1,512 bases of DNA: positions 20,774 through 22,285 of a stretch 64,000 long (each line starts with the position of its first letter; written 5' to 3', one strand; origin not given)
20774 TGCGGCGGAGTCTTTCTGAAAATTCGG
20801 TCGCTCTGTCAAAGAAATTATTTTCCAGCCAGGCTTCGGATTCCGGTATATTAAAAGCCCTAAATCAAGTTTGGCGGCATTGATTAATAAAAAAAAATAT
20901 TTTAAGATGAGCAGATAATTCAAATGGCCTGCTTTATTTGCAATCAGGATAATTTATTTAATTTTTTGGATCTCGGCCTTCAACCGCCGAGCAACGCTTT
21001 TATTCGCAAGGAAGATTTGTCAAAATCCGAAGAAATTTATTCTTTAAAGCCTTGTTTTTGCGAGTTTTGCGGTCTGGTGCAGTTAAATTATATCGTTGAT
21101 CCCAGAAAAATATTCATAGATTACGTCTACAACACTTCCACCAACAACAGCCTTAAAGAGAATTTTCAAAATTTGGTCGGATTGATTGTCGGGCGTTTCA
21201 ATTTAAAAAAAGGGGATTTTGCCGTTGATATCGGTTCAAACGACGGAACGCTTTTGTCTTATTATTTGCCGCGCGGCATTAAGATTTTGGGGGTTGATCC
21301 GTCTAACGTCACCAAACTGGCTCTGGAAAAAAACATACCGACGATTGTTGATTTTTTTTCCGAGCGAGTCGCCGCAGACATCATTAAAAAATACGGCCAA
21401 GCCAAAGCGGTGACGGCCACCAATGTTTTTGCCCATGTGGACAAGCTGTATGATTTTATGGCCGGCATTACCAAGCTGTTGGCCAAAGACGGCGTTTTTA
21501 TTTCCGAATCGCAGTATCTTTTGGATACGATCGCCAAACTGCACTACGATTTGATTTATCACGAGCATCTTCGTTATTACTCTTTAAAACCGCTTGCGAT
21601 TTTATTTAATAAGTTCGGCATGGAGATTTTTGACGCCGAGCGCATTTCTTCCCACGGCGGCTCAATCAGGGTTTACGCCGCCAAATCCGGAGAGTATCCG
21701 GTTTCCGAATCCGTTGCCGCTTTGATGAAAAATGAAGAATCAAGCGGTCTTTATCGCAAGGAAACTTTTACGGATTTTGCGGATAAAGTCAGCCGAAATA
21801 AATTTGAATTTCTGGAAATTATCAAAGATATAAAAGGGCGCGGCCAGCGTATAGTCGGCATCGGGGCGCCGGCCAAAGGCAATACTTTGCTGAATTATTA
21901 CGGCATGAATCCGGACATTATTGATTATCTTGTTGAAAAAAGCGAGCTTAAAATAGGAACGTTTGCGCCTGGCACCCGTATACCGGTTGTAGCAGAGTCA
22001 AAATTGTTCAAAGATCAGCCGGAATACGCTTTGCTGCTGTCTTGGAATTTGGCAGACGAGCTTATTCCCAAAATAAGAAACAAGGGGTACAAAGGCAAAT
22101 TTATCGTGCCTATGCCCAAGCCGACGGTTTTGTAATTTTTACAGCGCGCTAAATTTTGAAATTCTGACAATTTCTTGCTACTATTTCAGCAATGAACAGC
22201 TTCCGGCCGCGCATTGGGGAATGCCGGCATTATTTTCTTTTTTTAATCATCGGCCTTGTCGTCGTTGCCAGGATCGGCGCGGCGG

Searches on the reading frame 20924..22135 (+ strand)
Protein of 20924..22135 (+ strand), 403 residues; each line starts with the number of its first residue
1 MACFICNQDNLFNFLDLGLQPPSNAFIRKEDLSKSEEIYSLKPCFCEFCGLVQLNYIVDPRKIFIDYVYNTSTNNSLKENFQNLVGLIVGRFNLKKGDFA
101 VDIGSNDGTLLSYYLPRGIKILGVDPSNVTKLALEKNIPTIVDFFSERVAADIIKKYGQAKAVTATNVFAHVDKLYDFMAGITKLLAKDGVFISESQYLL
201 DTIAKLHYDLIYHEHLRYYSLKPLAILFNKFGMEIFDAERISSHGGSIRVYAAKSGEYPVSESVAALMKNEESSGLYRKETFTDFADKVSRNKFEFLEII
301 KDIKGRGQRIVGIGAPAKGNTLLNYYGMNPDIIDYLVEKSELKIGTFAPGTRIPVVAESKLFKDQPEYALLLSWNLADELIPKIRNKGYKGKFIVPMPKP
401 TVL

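Call 3: search_protein_families(library=pfam, proteins=[window:20924-22135:+], max_evalue=0.01)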
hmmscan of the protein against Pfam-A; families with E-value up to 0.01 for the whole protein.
window:20924-22135:+ (403 aa): 6 families
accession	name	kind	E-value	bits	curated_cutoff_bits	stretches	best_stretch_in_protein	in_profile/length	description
PF08484.17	Methyltransf_14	-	2.1e-49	167.8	23.5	1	243-398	2-160/160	C-methyltransferase C-terminal domain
PF08421.16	Methyltransf_13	-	6.2e-18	65.2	31.3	1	3-64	1-62/62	Putative zinc binding domain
PF13489.12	Methyltransf_23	-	1.1e-12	48.4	27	1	96-235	22-161/164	Methyltransferase domain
PF08242.18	Methyltransf_12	-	2.3e-07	31.9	30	1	101-192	1-98/98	Methyltransferase domain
PF08241.18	Methyltransf_11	-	1.7e-05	25.8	21.2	1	101-193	1-94/95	Methyltransferase domain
PF02353.26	CMAS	-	0.0044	16.8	27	1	71-198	37-168/273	Mycolic acid cyclopropane synthetase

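Call 4: search_protein_families(library=ncbifam, proteins=[window:20924-22135:+], max_evalue=0.01)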
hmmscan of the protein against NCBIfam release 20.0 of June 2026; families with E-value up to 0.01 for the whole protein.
window:20924-22135:+ (403 aa): 1 family
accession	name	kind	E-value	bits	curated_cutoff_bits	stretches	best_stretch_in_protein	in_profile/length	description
TIGR01983.1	UbiG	equivalog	0.00069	19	102.95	1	64-192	29-149/228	bifunctional 2-polyprenyl-6-hydroxyphenol methylase/3-demethylubiquinol 3-O-methyltransferase UbiG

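Call 6: search_solved_structures(query=window:20924-22135:+, max_evalue=0.001, show_alignments=2)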
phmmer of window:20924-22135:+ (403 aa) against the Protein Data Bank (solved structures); distinct sequences matched with E-value up to 0.001: 10.
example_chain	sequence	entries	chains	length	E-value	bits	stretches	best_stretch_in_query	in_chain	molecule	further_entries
4rv9_A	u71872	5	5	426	1.3e-77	264.8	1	2-402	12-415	D-mycarose 3-C-methyltransferase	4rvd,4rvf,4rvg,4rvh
5t64_A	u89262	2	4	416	4.6e-63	217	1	3-401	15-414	Sugar 3-C-methyl transferase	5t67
5t6b_A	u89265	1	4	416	2.5e-61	211.2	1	3-398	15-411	Sugar 3-C-methyl transferase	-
3ndi_A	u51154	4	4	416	3.5e-61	210.8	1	2-398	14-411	Methyltransferase | TcaB9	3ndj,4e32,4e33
4e2y_A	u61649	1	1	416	9.1e-61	209.4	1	2-398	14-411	TcaB9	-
4e31_A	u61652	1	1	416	9.4e-61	209.3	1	2-398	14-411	TcaB9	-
4e2x_A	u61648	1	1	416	1.2e-60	208.9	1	2-398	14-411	TcaB9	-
4e2z_A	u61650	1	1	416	3.3e-60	207.6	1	2-398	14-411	TcaB9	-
4e2w_A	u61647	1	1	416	3.3e-60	207.6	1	2-398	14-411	TcaB9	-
4e30_A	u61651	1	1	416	8.5e-60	206.2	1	2-398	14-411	TcaB9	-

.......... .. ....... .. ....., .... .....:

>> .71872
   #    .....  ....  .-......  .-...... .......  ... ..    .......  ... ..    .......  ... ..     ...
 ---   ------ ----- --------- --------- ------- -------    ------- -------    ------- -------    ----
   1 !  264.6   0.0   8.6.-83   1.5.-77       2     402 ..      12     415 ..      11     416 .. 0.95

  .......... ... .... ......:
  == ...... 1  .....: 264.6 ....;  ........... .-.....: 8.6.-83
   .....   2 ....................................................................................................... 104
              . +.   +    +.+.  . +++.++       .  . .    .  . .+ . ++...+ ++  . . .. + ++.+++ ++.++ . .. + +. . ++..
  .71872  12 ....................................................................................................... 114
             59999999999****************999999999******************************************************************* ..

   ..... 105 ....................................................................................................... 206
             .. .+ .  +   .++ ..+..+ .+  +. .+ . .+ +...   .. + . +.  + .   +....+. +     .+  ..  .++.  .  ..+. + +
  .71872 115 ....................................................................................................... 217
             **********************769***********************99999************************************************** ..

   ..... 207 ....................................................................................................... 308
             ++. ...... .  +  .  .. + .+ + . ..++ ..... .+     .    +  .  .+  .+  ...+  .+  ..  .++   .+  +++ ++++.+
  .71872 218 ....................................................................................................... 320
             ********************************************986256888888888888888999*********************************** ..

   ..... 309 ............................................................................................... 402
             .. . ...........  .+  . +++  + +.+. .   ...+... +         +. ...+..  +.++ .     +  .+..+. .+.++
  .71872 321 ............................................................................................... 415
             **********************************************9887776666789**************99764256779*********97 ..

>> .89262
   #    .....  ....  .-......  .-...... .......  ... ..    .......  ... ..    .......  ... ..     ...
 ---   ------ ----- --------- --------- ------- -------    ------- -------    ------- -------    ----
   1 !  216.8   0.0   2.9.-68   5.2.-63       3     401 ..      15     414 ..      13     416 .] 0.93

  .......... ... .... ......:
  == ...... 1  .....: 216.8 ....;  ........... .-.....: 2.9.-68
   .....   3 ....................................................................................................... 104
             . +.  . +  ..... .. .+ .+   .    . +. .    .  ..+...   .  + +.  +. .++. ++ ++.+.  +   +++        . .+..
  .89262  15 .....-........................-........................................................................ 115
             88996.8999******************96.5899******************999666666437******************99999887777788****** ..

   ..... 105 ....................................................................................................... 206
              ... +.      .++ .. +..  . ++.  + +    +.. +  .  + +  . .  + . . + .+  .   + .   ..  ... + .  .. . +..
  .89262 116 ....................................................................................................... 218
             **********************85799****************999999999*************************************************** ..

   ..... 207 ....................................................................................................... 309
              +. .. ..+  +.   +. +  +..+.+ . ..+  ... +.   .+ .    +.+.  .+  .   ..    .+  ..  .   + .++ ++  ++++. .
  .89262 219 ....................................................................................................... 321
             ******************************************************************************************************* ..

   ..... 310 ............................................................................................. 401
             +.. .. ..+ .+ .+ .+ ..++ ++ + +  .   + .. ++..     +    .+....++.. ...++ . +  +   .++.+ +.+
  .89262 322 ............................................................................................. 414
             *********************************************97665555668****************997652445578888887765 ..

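Call 15: find_encoding_contigs(protein=window:20924-22135:+, flank=3000, max_places=4)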
Protein window:20924-22135:+ (403 aa): 7 contigs read that carry it; 4 places shown.
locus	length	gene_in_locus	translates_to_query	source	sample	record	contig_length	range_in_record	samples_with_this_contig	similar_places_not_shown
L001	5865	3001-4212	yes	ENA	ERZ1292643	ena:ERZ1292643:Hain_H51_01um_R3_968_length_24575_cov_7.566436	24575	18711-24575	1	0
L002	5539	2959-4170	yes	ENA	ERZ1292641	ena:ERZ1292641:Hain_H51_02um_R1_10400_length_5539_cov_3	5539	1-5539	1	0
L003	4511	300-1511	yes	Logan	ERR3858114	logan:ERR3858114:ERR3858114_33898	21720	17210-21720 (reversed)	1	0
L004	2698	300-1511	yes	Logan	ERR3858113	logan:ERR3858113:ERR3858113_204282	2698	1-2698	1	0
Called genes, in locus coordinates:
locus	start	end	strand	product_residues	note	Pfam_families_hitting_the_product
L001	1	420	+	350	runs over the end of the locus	PF00534:Glycos_transf_1, PF13692:Glyco_trans_1_4, PF13524:Glyco_trans_1_2 (weak)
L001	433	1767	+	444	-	PF03901:Glyco_transf_22 (weak), PF13231:PMT_2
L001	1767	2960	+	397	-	PF13692:Glyco_trans_1_4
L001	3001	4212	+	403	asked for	PF08421:Methyltransf_13, PF13489:Methyltransf_23, PF08241:Methyltransf_11 (faint), PF08242:Methyltransf_12 (weak), PF08484:Methyltransf_14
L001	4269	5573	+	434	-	PF13231:PMT_2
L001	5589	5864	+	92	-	?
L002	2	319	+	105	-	?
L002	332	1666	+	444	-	PF03901:Glyco_transf_22 (weak), PF13231:PMT_2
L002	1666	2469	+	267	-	-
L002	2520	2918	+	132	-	PF13692:Glyco_trans_1_4 (weak)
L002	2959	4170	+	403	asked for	PF08421:Methyltransf_13, PF13489:Methyltransf_23, PF08241:Methyltransf_11 (faint), PF08242:Methyltransf_12 (weak), PF08484:Methyltransf_14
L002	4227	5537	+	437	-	?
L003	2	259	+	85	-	?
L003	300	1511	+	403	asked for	PF08421:Methyltransf_13, PF13489:Methyltransf_23, PF08241:Methyltransf_11 (faint), PF08242:Methyltransf_12 (weak), PF08484:Methyltransf_14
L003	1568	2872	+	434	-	PF13231:PMT_2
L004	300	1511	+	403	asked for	PF08421:Methyltransf_13, PF13489:Methyltransf_23, PF08241:Methyltransf_11 (faint), PF08242:Methyltransf_12 (weak), PF08484:Methyltransf_14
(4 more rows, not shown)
